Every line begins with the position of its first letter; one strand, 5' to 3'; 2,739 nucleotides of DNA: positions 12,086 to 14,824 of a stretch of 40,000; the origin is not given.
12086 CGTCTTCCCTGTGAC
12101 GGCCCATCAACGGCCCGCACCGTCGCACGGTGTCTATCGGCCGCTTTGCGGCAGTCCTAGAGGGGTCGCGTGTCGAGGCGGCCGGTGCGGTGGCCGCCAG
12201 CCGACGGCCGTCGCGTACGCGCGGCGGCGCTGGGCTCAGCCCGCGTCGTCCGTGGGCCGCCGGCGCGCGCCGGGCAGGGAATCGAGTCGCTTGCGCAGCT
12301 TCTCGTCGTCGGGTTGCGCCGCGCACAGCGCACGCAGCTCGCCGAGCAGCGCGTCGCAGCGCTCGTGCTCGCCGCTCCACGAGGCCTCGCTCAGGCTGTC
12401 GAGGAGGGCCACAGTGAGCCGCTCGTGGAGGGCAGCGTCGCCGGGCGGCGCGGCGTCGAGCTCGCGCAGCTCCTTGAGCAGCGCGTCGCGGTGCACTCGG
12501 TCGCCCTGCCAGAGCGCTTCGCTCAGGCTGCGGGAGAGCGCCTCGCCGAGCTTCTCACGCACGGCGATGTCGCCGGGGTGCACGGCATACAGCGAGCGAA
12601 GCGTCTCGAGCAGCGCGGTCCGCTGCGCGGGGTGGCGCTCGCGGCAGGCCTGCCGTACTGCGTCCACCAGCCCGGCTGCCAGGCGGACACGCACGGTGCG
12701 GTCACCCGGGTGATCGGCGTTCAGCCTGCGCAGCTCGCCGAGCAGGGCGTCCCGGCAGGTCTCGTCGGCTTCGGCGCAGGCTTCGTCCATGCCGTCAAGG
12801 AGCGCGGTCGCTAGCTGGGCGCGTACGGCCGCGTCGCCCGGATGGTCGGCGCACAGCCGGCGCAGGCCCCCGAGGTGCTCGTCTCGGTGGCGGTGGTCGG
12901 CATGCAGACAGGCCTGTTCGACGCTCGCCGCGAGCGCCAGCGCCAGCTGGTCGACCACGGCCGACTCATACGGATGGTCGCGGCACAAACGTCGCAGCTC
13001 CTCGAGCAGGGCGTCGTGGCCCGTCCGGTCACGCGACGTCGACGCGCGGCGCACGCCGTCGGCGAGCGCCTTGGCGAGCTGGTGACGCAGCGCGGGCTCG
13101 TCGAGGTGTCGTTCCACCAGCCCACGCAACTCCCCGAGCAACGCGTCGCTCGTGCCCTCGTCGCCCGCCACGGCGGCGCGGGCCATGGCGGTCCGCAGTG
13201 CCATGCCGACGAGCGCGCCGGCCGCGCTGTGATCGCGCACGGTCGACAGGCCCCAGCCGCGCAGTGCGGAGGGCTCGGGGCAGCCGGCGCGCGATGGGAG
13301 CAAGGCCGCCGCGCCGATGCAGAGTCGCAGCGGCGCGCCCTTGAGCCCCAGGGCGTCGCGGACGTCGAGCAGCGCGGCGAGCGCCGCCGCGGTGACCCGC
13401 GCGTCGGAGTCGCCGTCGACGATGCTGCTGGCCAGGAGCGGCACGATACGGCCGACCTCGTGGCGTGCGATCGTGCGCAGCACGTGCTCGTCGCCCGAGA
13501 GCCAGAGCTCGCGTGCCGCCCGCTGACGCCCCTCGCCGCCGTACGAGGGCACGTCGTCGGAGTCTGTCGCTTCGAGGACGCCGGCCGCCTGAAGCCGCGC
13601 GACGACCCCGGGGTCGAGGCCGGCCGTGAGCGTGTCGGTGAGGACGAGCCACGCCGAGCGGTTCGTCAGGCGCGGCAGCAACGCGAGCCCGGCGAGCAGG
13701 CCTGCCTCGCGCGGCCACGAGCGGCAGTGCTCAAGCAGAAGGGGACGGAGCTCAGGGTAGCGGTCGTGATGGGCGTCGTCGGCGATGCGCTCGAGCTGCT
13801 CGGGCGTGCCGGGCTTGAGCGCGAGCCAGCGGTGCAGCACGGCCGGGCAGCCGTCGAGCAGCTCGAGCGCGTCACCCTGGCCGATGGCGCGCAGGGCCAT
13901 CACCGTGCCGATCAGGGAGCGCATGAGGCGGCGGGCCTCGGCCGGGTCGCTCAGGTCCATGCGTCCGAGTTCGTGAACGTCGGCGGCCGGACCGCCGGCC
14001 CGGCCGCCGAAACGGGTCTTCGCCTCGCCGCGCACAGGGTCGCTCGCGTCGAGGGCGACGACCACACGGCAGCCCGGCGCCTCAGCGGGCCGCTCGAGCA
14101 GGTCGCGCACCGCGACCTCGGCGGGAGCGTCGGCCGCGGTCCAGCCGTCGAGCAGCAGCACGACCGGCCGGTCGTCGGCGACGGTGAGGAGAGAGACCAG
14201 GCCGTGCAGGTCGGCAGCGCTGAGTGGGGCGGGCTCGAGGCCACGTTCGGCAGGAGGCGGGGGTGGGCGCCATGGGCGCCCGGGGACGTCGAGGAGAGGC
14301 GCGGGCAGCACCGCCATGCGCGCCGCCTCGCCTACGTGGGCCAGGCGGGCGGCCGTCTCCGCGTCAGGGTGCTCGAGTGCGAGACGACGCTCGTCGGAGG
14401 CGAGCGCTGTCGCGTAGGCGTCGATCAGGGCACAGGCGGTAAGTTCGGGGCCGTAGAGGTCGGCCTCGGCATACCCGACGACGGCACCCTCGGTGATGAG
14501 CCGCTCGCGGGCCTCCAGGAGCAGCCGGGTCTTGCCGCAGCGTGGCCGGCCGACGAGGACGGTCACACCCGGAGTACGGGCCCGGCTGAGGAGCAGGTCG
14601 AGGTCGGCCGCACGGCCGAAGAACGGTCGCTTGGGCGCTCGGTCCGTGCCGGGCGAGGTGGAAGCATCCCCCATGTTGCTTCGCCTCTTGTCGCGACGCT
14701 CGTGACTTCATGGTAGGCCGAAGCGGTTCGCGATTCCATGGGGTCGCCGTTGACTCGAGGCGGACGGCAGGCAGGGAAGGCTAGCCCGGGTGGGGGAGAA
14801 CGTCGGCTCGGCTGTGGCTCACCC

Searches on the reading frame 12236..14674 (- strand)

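Call 71: search_protein_families(library=pfam, proteins=[window:12236-14674:-], max_evalue=0.0001)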
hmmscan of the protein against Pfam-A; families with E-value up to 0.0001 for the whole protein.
window:12236-14674:- (812 aa): 2 families
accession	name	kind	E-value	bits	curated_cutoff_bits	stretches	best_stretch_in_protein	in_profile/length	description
PF13191.12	AAA_16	-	4.4e-09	37.5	32.6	1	17-198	1-161/167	AAA ATPase domain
PF24575.1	TPR_Slam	-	7.2e-05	23.6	35.2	0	586-628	52-94/104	Surface lipoprotein assembly modifier, N-terminal TPR repeats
